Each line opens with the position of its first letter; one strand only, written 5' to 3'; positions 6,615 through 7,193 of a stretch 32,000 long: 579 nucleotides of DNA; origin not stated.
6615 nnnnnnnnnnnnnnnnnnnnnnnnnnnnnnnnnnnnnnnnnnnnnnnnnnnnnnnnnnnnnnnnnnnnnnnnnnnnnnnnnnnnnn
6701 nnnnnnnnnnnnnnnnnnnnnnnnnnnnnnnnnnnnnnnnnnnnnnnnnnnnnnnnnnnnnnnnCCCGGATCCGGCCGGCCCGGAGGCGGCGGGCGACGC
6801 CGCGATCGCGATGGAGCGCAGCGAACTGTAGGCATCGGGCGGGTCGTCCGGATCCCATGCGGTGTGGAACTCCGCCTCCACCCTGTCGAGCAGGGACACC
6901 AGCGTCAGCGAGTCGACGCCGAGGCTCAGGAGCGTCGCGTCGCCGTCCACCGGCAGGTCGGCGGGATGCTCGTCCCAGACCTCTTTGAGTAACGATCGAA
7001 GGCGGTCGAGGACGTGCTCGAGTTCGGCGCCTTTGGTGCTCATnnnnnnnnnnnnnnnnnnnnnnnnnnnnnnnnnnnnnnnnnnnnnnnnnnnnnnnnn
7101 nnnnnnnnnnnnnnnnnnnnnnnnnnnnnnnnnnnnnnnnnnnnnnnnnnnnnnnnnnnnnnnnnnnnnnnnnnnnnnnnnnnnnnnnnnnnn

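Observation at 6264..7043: Carrier protein fused to a flavin reductase, sandwiched between an adenylating enzyme and an ATGA-coupled P450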

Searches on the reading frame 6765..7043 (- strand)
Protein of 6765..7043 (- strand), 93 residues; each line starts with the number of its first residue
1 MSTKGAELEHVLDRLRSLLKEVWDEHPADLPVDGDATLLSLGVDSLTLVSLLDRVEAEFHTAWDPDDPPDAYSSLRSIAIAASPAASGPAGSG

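Call 44: find_homologous_proteins(query=window:6765-7043:-, max_evalue=0.001)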
Query seq(93 aa) (93 aa): 11 proteins with E <= 0.001 among 19 candidates.
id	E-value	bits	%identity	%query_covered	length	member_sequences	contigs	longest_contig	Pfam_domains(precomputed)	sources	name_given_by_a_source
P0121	2.0e-32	129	77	88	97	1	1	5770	PF00550.32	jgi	jgi:clorobiocin biosynthesis protein CloN1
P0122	2.8e-30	122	75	85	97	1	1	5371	PF00550.32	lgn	-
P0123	4.4e-30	121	72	88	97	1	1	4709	PF00550.32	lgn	-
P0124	8.6e-28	114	69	90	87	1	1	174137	PF00550.32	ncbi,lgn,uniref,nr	ncbi:phosphopantetheine-binding protein [Actinoplanes flavus]|uniref:Carrier domain-containing prote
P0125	4.8e-27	112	70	89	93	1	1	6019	PF00550.32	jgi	jgi:clorobiocin biosynthesis protein CloN1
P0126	1.6e-26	110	66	91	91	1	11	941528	PF00550.32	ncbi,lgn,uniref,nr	ncbi:hypothetical protein AMK26_15865 [Streptomyces sp. CB03234]|uniref:acyl carrier protein n=1 Tax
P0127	7.8e-26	108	65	81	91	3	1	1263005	PF00550.32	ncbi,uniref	ncbi:acyl carrier protein [Streptomyces sp. NPDC001816]|uniref:acyl carrier protein n=1 Tax=Streptom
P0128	1.0e-25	107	64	84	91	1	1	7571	PF00550.32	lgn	-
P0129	1.4e-24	104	67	82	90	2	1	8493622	PF00550.32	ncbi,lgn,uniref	ncbi:phosphopantetheine-binding protein [Streptomyces sp. NBC_00191]|uniref:phosphopantetheine-bindi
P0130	4.3e-18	83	58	76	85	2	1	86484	PF00550.32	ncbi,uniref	ncbi:acyl carrier protein [Streptomyces sp. NPDC127092]|uniref:acyl carrier protein n=1 Tax=Streptom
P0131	4.2e-14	70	56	78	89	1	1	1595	PF00550.32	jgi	jgi:acyl carrier protein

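Call 47: find_encoding_contigs(protein=P0126, flank=10000, max_places=1)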
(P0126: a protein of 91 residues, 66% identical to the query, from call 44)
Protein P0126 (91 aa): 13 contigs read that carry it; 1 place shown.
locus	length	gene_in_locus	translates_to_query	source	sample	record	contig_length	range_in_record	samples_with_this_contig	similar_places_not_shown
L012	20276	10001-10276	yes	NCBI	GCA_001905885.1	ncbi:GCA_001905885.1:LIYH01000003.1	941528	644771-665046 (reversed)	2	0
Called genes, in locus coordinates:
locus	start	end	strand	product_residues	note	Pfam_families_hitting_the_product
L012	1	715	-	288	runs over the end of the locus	PF02668:TauD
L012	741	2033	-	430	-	PF00890:FAD_binding_2 (weak), PF01266:DAO (weak), PF01494:FAD_binding_3, PF07992:Pyr_redox_2 (weak), PF12831:FAD_oxidored (weak), PF08491:SE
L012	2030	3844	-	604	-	PF13243:SQHop_cyclase_C, PF13249:SQHop_cyclase_N, PF13243:SQHop_cyclase_C, PF13249:SQHop_cyclase_N (weak)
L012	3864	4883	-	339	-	PF01040:UbiA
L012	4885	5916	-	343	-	PF00348:polyprenyl_synt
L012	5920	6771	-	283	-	PF01557:FAA_hydrolase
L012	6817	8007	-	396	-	PF00067:p450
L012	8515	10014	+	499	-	PF00501:AMP-binding, PF13193:AMP-binding_C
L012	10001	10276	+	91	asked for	PF00550:PP-binding (weak)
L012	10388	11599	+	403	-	PF00067:p450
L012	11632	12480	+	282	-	PF00561:Abhydrolase_1, PF12146:Hydrolase_4 (weak), PF12697:Abhydrolase_6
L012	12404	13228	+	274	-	PF03301:Trp_dioxygenase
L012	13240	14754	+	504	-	PF01266:DAO, PF04820:Trp_halogenase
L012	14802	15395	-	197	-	PF00440:TetR_N (weak)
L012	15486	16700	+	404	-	PF00067:p450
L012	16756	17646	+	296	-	PF01135:PCMT (weak), PF02353:CMAS, PF13489:Methyltransf_23, PF01209:Ubie_methyltran, PF13847:Methyltransf_31, PF08241:Methyltransf_11, PF08242:Methyltransf_12, PF13649:Methyltransf_25, +2 more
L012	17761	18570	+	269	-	PF13489:Methyltransf_23, PF08241:Methyltransf_11, PF08242:Methyltransf_12, PF13649:Methyltransf_25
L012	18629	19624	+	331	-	PF01370:Epimerase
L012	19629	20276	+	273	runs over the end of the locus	PF02353:CMAS, PF01209:Ubie_methyltran, PF13489:Methyltransf_23, PF13847:Methyltransf_31, PF08241:Methyltransf_11, PF08242:Methyltransf_12, PF13649:Methyltransf_25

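Call 68: search_solved_structures(query=L012:13240-14751:+, max_evalue=1e-30)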
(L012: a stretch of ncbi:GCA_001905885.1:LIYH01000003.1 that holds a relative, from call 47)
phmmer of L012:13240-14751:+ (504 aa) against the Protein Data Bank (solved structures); distinct sequences matched with E-value up to 1e-30: 30.
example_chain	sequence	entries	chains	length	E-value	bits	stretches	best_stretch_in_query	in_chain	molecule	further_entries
5hy5_A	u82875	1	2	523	3.5e-234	781.6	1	4-500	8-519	Tryptophan 6-halogenase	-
8fov_A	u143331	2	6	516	1.6e-233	779.5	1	1-501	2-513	Tryptophan 5-halogenase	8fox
6nsd_A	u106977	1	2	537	4.7e-229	764.7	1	4-503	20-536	Tryptophan halogenase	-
5lv9_A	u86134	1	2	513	3.4e-227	758.6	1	3-499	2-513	thermophilic tryptophan halogenase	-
2wet_A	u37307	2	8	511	1e-193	648.1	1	2-500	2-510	TRYPTOPHAN 5-HALOGENASE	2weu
2wes_A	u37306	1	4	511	2.6e-193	646.8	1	2-500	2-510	TRYPTOPHAN 5-HALOGENASE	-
2apg_A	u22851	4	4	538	9.5e-120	404.1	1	3-503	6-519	tryptophan halogenase PrnA | tryptophan halogenase, PrnA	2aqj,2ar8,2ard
4z43_A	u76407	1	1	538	1e-119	404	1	3-503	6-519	Flavin-dependent tryptophan halogenase PrnA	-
4z44_A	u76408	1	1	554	1.6e-119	403.4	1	3-503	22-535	Flavin-dependent tryptophan halogenase PrnA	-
2jkc_A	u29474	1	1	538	2.5e-119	402.7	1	3-503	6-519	Flavin-dependent tryptophan halogenase PrnA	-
6ib5_A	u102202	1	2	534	7.9e-114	384.6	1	4-503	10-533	Tryptophan 6-halogenase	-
7aqu_A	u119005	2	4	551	8.8e-114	384.4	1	4-503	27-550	Tryptophan 6-halogenase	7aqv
8rs4_A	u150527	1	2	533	3.8e-113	382.3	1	4-503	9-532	Tryptophan 6-halogenase ThaL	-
6h43_A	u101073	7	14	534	3.8e-113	382.3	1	4-503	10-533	Tryptophan 6-halogenase Thal | Tryptophan 6-halogenase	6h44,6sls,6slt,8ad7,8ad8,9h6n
7cu0_A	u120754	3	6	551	4.4e-113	382.1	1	4-503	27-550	Tryptophan 6-halogenase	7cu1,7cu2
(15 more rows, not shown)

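Call 74: search_protein_representatives(protein=window:6765-7043:-)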
Query: 93 residues. Proteins with E-value up to 0.001 (for the whole library): 42; up to 1e-10: 11; up to 1e-30: 0. The best 42 are listed.
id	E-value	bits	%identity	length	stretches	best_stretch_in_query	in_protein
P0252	3.2e-27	110.6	64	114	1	2-86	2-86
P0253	1.1e-22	96.1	64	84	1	9-82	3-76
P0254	2.2e-21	92.0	56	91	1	6-85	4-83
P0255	2.6e-21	91.7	59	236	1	8-90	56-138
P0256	8.4e-21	90.1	65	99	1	9-87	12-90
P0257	2.3e-19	85.5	52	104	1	1-89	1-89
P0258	1.1e-14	70.5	48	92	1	12-88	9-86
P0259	5.7e-13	65.1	50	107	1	4-85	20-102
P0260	1.5e-12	63.7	52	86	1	1-79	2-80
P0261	3.4e-12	62.6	49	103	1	9-82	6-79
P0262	1.4e-11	60.6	46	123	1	3-80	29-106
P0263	1.6e-10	57.2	55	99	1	5-64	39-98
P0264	1.3e-08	51.1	44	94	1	8-81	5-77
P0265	2.1e-08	50.4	46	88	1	7-84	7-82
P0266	5.2e-08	49.2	43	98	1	9-88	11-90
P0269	5.4e-07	45.9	32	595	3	9-79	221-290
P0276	1.3e-05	41.5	43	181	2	4-80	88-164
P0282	1.4e-04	38.2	30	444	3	25-79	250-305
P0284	1.6e-04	38.1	37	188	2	11-80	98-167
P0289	4.5e-04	36.6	41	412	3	24-60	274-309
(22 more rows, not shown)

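Call 75: search_protein_families(library=pfam, proteins=[P0255, P0276, P0284, P0252, P0262, P0282, P0289, P0269], max_evalue=0.001)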
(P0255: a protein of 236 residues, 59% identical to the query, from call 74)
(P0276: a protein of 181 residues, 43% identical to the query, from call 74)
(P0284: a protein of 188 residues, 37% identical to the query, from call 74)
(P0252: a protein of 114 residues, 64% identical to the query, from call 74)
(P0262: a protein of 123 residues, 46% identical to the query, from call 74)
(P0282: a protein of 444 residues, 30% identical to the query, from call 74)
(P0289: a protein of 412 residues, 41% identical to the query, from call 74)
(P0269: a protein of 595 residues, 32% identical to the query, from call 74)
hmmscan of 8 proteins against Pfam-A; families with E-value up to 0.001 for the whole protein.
P0255 (236 aa): 1 family
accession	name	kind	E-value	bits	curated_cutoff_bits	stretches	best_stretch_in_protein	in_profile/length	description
PF00550.31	PP-binding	-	0.00013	22.6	20.8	1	75-108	12-46/67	Phosphopantetheine attachment site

P0276 (181 aa): 1 family
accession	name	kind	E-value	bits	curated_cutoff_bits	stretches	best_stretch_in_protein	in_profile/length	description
PF00550.31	PP-binding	-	3.3e-13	50.1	20.8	1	98-165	1-66/67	Phosphopantetheine attachment site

P0284 (188 aa): 1 family
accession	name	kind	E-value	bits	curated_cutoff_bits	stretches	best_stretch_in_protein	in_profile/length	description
PF00550.31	PP-binding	-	4.1e-12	46.6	20.8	1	114-159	13-54/67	Phosphopantetheine attachment site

P0252 (114 aa): 1 family
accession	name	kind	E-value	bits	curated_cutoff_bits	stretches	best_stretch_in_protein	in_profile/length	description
PF00550.31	PP-binding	-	1.9e-07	31.6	20.8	1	31-67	17-53/67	Phosphopantetheine attachment site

P0262 (123 aa): 1 family
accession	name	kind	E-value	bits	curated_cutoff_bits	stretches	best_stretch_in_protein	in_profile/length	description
PF00550.31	PP-binding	-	1.7e-09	38.2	20.8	1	41-108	3-67/67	Phosphopantetheine attachment site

P0282 (444 aa): 1 family
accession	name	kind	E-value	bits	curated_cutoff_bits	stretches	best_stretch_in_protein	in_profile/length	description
PF00550.31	PP-binding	-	3.2e-30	104.6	20.8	3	123-192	1-67/67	Phosphopantetheine attachment site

P0289 (412 aa): 2 families
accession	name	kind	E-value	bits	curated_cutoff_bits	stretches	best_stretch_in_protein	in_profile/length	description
PF00550.31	PP-binding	-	3e-32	111.1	20.8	3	277-330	14-67/67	Phosphopantetheine attachment site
PF23297.2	ACP_SdgA_C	-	2e-05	25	27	0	281-333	30-82/95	Highly reducing polyketide synthase sdgA, C-terminal ACP domain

P0269 (595 aa): 4 families
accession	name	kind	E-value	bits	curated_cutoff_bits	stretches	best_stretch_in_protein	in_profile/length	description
PF13561.12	adh_short_C2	-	1.4e-49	169.3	27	1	360-592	6-236/236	Enoyl-(Acyl carrier protein) reductase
PF00106.31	adh_short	-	1.6e-36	126.1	26.6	1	351-539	1-189/195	short chain dehydrogenase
PF00550.31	PP-binding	-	9e-27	93.6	20.8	3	30-77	2-48/67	Phosphopantetheine attachment site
PF08659.16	KR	-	1.3e-05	25.7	22.6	1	354-463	4-117/180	KR domain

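Call 77: find_encoding_contigs(protein=P0255, flank=6000, max_places=3)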
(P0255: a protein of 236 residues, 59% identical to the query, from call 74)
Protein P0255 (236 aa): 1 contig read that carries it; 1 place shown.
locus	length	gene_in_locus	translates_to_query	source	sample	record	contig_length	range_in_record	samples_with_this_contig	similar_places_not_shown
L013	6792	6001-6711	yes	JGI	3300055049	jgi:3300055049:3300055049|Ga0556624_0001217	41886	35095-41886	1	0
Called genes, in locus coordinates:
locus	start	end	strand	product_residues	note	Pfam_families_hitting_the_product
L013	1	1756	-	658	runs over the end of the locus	-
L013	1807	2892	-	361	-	PF00348:polyprenyl_synt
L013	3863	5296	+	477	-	PF00067:p450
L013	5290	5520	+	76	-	-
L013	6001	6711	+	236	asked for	-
